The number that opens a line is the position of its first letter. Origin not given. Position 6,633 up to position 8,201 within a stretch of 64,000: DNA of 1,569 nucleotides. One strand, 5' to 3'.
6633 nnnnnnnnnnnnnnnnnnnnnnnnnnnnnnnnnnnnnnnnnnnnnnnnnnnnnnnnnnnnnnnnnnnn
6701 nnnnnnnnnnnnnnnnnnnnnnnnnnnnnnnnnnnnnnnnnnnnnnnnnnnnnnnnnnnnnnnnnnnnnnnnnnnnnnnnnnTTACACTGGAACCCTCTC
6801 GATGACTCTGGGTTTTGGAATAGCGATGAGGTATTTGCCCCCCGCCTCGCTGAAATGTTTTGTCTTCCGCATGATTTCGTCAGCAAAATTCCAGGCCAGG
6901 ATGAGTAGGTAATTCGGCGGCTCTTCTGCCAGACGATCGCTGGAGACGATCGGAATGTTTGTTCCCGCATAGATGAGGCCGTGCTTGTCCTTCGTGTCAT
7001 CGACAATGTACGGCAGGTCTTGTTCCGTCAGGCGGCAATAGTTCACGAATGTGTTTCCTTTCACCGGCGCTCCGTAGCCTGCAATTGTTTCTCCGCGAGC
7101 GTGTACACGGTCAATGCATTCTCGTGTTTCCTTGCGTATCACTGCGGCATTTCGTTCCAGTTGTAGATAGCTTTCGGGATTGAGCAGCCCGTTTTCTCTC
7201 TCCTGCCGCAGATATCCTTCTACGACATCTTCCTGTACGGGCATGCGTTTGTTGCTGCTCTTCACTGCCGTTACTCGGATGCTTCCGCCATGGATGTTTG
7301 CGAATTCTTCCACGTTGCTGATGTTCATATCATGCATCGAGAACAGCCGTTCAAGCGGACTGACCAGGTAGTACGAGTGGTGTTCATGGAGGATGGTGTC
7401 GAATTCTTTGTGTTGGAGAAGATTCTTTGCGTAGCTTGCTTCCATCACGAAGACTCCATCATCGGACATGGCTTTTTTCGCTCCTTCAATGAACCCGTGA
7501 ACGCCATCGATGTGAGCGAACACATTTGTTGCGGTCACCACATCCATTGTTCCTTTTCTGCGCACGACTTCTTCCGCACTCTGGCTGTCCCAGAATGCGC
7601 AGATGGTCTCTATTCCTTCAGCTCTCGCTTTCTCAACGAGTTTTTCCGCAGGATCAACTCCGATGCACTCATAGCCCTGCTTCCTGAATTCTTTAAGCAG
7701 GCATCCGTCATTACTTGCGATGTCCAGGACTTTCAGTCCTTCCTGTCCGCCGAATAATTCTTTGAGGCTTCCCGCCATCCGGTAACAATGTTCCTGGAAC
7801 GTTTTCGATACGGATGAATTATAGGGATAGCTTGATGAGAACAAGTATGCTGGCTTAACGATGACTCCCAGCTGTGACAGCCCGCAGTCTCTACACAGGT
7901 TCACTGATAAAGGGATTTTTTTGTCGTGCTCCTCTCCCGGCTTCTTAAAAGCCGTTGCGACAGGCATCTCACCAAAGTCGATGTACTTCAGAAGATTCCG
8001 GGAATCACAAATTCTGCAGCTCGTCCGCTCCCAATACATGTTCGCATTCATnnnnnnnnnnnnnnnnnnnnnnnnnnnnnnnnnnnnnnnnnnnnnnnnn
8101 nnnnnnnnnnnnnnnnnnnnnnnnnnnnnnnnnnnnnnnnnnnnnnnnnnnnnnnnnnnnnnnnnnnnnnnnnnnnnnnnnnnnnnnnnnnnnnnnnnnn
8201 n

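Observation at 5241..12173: Lower-GC deoxysugar cassette for a branched 2,6-dideoxy (mycarose/noviose-like) sugar next to a NodU-type carbamoyltransferase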

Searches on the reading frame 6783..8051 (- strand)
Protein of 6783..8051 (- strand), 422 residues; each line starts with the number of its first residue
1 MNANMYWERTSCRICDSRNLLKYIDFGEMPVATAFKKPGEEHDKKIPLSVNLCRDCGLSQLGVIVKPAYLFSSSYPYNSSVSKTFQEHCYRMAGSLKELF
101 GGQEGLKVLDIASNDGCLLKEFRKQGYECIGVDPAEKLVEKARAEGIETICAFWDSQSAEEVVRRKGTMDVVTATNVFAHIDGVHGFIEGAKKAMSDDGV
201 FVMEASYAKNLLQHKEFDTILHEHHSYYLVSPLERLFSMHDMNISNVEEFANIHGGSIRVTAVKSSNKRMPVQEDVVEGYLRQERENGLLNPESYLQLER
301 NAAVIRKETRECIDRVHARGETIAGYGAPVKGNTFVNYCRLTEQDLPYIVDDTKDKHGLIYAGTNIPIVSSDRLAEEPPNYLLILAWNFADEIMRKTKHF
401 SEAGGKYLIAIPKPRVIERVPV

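Call 4: search_protein_families(library=pfam, proteins=[window:6783-8051:-], max_evalue=0.001)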
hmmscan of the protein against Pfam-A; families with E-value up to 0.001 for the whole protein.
window:6783-8051:- (422 aa): 7 families
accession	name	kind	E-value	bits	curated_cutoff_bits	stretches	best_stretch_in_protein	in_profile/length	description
PF08484.17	Methyltransf_14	-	4.6e-49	166.7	23.5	1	253-412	2-160/160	C-methyltransferase C-terminal domain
PF08421.16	Methyltransf_13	-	2.9e-15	56.6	31.3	1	12-71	1-62/62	Putative zinc binding domain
PF13489.12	Methyltransf_23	-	4e-15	56.4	27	1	90-239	7-156/164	Methyltransferase domain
PF08242.18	Methyltransf_12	-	8.3e-09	36.5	30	1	109-201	1-98/98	Methyltransferase domain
PF08241.18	Methyltransf_11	-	9e-09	36.3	21.2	1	109-203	1-95/95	Methyltransferase domain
PF13649.12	Methyltransf_25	-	2.1e-07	32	27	1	108-199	1-97/97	Methyltransferase domain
PF13847.12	Methyltransf_31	-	4e-05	23.8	27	1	104-228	3-129/145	Methyltransferase domain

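Call 5: search_protein_families(library=ncbifam, proteins=[window:6783-8051:-], max_evalue=0.001)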
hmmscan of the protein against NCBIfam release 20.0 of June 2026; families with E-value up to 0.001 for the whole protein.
window:6783-8051:- (422 aa): 3 families
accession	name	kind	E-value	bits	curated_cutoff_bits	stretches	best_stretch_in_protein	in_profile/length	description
TIGR01983.1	UbiG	equivalog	1.2e-09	37.9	102.95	1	104-203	49-151/228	bifunctional 2-polyprenyl-6-hydroxyphenol methylase/3-demethylubiquinol 3-O-methyltransferase UbiG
NF045667.1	MTase_DVU1556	equivalog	3.8e-05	23.2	155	1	98-212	16-128/213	DVU_1556 family methyltransferase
TIGR02072.1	BioC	equivalog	0.00018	21.4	184.95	1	82-244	13-173/244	malonyl-ACP O-methyltransferase BioC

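Call 13: search_solved_structures(query=window:6783-8051:-, max_evalue=0.001, show_alignments=2)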
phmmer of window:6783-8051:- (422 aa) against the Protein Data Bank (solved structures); distinct sequences matched with E-value up to 0.001: 14.
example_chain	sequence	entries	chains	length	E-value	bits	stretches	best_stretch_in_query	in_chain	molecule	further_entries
4rv9_A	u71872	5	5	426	1.7e-85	290.9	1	10-417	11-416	D-mycarose 3-C-methyltransferase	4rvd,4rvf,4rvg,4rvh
4e2x_A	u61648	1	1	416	5.6e-61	210.1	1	10-414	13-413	TcaB9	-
3ndi_A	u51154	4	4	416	7.7e-61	209.7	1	10-414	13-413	Methyltransferase | TcaB9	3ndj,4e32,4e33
4e2y_A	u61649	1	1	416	2e-60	208.3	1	10-414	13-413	TcaB9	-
4e31_A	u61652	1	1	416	2.8e-60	207.8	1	10-414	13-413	TcaB9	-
4e2z_A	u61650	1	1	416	7e-60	206.5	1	10-414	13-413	TcaB9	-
4e2w_A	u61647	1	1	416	7.3e-60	206.4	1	10-414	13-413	TcaB9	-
4e30_A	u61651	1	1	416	1.9e-59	205.1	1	10-414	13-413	TcaB9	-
5t64_A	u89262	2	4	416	5.4e-59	203.6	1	11-417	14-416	Sugar 3-C-methyl transferase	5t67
5t6b_A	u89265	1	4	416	6.1e-57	196.8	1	11-414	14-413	Sugar 3-C-methyl transferase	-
3e8s_A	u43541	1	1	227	0.00034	23.1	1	102-185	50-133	Putative SAM Dependent Methyltransferase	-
1xxl_A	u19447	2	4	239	0.00061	22.2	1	106-210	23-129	YcgJ protein | ycgJ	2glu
4kdr_A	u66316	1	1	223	0.00071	22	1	94-195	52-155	3-demethylubiquinone-9 3-methyltransferase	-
5dpm_A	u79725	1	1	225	0.00073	22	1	94-195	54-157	Ubiquinone biosynthesis O-methyltransferase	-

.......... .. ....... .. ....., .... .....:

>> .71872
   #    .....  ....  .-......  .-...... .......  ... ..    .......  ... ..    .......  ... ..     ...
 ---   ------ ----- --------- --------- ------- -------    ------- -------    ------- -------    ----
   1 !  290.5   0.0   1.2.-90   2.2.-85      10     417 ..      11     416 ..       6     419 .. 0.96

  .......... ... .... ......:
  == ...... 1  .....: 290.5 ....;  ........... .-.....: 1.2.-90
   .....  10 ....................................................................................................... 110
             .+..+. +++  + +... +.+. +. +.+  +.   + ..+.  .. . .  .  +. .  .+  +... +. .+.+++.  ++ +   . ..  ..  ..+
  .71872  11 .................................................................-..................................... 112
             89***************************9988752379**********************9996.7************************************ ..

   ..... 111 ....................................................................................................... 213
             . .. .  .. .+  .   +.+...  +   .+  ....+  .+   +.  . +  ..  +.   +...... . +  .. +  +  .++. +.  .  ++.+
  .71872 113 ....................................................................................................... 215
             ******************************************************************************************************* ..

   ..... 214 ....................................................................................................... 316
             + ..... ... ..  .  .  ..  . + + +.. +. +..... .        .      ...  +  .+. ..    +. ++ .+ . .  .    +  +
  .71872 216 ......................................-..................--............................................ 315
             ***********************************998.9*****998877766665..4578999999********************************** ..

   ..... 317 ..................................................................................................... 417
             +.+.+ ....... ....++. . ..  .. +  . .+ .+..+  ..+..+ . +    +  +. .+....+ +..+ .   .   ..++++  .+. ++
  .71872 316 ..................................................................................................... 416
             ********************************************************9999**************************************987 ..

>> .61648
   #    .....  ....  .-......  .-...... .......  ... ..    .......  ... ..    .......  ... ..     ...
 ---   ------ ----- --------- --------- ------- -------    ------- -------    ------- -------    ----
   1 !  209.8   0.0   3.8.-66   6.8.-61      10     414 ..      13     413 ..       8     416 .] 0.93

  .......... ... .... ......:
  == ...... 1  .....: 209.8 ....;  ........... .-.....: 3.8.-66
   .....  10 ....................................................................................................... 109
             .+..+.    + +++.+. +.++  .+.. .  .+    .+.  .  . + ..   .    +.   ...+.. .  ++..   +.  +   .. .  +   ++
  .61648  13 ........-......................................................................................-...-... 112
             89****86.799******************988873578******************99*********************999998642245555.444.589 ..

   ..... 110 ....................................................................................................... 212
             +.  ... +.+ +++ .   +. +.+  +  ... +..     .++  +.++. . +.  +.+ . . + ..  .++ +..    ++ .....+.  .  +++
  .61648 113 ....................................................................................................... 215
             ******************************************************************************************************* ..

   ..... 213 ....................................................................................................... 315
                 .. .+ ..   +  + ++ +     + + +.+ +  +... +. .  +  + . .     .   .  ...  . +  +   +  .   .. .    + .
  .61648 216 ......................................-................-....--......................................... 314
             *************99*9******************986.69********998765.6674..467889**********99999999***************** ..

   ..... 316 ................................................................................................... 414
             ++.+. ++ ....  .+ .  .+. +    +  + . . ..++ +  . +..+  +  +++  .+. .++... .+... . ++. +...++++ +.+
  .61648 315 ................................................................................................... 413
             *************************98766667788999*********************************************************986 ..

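Call 20: find_encoding_contigs(protein=P0004, flank=10000, max_places=2)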
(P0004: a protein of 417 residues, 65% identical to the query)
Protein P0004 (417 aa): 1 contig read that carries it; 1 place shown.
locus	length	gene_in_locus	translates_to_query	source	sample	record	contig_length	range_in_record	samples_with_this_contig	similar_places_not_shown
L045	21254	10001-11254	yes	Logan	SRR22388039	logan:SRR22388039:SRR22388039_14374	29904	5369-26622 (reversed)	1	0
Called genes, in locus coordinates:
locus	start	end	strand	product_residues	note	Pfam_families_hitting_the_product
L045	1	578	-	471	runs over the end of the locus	PF02310:B12-binding, PF04055:Radical_SAM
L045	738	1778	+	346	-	PF13439:Glyco_transf_4, PF00534:Glycos_transf_1, PF13692:Glyco_trans_1_4, PF13524:Glyco_trans_1_2 (faint)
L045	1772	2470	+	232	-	PF13489:Methyltransf_23, PF01209:Ubie_methyltran, PF07021:MetW, PF13847:Methyltransf_31, PF08241:Methyltransf_11, PF08242:Methyltransf_12, PF13649:Methyltransf_25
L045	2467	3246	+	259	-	PF10096:DUF2334, PF01522:Polysacc_deac_1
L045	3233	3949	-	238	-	PF00483:NTP_transferase, PF12804:NTP_transf_3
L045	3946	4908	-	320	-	PF01073:3Beta_HSD, PF01370:Epimerase, PF02719:Polysacc_synt_2, PF04321:RmlD_sub_bind, PF07993:NAD_binding_4, PF13460:NAD_binding_10, PF16363:GDP_Man_Dehyd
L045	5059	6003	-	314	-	PF01073:3Beta_HSD, PF01370:Epimerase, PF04321:RmlD_sub_bind, PF07993:NAD_binding_4 (faint), PF13460:NAD_binding_10 (weak), PF16363:GDP_Man_Dehyd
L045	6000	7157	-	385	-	PF13439:Glyco_transf_4, PF13579:Glyco_trans_4_4 (weak), PF00534:Glycos_transf_1, PF13692:Glyco_trans_1_4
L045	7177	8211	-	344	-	-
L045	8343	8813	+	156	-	PF00908:dTDP_sugar_isom, PF14667:Polysacc_synt_C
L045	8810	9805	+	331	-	PF04321:RmlD_sub_bind, PF01073:3Beta_HSD, PF01370:Epimerase, PF02719:Polysacc_synt_2, PF07993:NAD_binding_4, PF16363:GDP_Man_Dehyd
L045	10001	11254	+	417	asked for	PF08421:Methyltransf_13, PF13489:Methyltransf_23, PF08241:Methyltransf_11, PF08242:Methyltransf_12, PF13649:Methyltransf_25 (faint), PF08484:Methyltransf_14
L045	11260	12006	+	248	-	PF03559:Hexose_dehydrat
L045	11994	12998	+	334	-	PF01408:GFO_IDH_MocA, PF22725:GFO_IDH_MocA_C3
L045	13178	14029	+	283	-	-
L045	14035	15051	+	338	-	PF00535:Glycos_transf_2, PF13641:Glyco_tranf_2_3, PF13632:Glyco_trans_2_3 (weak)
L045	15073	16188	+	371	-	PF13477:Glyco_trans_4_2 (weak), PF13439:Glyco_transf_4, PF13579:Glyco_trans_4_4, PF00534:Glycos_transf_1, PF13692:Glyco_trans_1_4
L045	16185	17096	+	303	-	PF00535:Glycos_transf_2, PF13641:Glyco_tranf_2_3, PF13632:Glyco_trans_2_3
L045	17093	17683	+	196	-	PF13489:Methyltransf_23, PF08241:Methyltransf_11 (weak)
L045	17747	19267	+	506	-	PF02366:PMT (weak), PF13231:PMT_2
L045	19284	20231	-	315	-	PF00535:Glycos_transf_2, PF13641:Glyco_tranf_2_3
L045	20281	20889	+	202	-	PF01209:Ubie_methyltran, PF13489:Methyltransf_23, PF02353:CMAS, PF05175:MTS, PF13847:Methyltransf_31, PF08241:Methyltransf_11, PF08242:Methyltransf_12, PF13649:Methyltransf_25, +2 more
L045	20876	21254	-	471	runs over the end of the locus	PF02310:B12-binding, PF04055:Radical_SAM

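Call 32: find_encoding_contigs(protein=P0002, flank=10000, max_places=2)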
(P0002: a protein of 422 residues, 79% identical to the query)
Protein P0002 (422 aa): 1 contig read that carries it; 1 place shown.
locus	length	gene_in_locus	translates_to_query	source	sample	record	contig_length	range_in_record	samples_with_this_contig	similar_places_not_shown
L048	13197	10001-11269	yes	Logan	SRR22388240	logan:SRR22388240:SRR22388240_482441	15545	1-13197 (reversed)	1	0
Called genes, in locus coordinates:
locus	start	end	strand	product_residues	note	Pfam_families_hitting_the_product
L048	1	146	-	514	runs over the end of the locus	-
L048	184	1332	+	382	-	PF20706:GT4-conflict, PF13439:Glyco_transf_4, PF13579:Glyco_trans_4_4, PF00534:Glycos_transf_1, PF13692:Glyco_trans_1_4, PF13524:Glyco_trans_1_2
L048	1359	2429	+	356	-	PF13489:Methyltransf_23, PF13847:Methyltransf_31 (faint), PF08241:Methyltransf_11, PF08242:Methyltransf_12, PF13649:Methyltransf_25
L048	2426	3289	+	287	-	PF05175:MTS (weak), PF13489:Methyltransf_23, PF06325:PrmA, PF13847:Methyltransf_31, PF08241:Methyltransf_11, PF08242:Methyltransf_12, PF13649:Methyltransf_25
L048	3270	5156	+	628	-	PF13522:GATase_6, PF12481:DUF3700 (faint), PF13537:GATase_7, PF00733:Asn_synthase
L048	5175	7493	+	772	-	PF13231:PMT_2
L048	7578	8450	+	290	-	PF00535:Glycos_transf_2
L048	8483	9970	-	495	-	PF03559:Hexose_dehydrat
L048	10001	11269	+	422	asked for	PF08421:Methyltransf_13, PF13489:Methyltransf_23, PF13847:Methyltransf_31 (weak), PF08241:Methyltransf_11, PF08242:Methyltransf_12, PF13649:Methyltransf_25, PF08484:Methyltransf_14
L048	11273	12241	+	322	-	PF01408:GFO_IDH_MocA, PF22725:GFO_IDH_MocA_C3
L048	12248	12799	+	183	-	PF00908:dTDP_sugar_isom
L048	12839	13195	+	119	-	?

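Call 33: find_encoding_contigs(protein=P0009, flank=10000, max_places=1)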
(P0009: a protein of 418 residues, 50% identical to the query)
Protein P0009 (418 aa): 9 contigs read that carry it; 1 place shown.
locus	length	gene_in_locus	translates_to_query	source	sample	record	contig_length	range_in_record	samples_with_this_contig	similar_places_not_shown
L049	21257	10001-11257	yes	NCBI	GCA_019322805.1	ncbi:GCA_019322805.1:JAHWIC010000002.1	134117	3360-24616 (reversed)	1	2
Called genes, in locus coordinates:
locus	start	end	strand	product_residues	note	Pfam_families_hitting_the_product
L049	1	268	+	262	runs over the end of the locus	PF08282:Hydrolase_3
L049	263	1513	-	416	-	-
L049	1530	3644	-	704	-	PF22666:Glyco_hydro_2_N2, PF00703:Glyco_hydro_2, PF02836:Glyco_hydro_2_C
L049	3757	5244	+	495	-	-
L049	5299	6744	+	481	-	PF01869:BcrAD_BadFG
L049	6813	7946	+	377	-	-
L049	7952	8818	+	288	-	PF00480:ROK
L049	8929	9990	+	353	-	PF13524:Glyco_trans_1_2 (weak), PF00534:Glycos_transf_1 (weak)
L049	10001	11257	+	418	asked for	PF08421:Methyltransf_13, PF13489:Methyltransf_23, PF13847:Methyltransf_31 (faint), PF08241:Methyltransf_11, PF08242:Methyltransf_12, PF13649:Methyltransf_25 (weak), PF08484:Methyltransf_14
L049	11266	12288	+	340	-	PF04055:Radical_SAM, PF13186:SPASM (weak)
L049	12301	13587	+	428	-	PF21135:DRL_cat, PF08666:SAF (faint)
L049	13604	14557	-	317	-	PF00389:2-Hacid_dh, PF02826:2-Hacid_dh_C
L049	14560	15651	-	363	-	PF00266:Aminotran_5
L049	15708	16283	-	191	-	PF00300:His_Phos_1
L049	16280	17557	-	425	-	PF03952:Enolase_N, PF00113:Enolase_C, PF13378:MR_MLE_C, PF07476:MAAL_C (faint)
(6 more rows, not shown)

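Call 47: find_related_loci(query=window:6783-8051:-, collection=metagenome_contigs, flank=8000)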
Query window:6783-8051:- (422 aa) in metagenome_contigs; peptide patterns used: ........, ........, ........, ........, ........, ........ (x = any residue, [..] = any of these).
563 stretches matched a pattern; 547 encode a relative of the query (tblastn E <= 1e-3); the best 80 are kept; 80 distinct loci.
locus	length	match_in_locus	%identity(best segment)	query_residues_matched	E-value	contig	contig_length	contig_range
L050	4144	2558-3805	63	2-417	0e+0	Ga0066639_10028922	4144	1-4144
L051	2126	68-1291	41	12-420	3e-108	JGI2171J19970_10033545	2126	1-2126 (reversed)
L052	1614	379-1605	40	3-417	2e-105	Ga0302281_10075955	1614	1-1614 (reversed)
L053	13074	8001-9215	40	12-418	5e-96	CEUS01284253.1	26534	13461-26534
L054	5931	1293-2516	41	9-418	2e-96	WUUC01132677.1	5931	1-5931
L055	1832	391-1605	40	11-417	5e-102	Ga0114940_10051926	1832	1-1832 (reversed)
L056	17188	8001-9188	39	10-407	9e-96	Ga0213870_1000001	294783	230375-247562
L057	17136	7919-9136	39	12-417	5e-96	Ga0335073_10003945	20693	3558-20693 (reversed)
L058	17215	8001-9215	40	11-417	1e-95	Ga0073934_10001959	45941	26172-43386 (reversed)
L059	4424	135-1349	39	11-417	7e-96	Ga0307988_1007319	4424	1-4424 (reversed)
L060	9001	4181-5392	39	12-417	2e-94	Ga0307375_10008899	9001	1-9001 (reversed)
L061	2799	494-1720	39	5-417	4e-95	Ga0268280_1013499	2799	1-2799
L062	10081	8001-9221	39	11-419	6e-93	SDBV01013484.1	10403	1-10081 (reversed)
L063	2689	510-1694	39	11-407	3e-95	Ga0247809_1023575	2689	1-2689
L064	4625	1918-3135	38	11-418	2e-92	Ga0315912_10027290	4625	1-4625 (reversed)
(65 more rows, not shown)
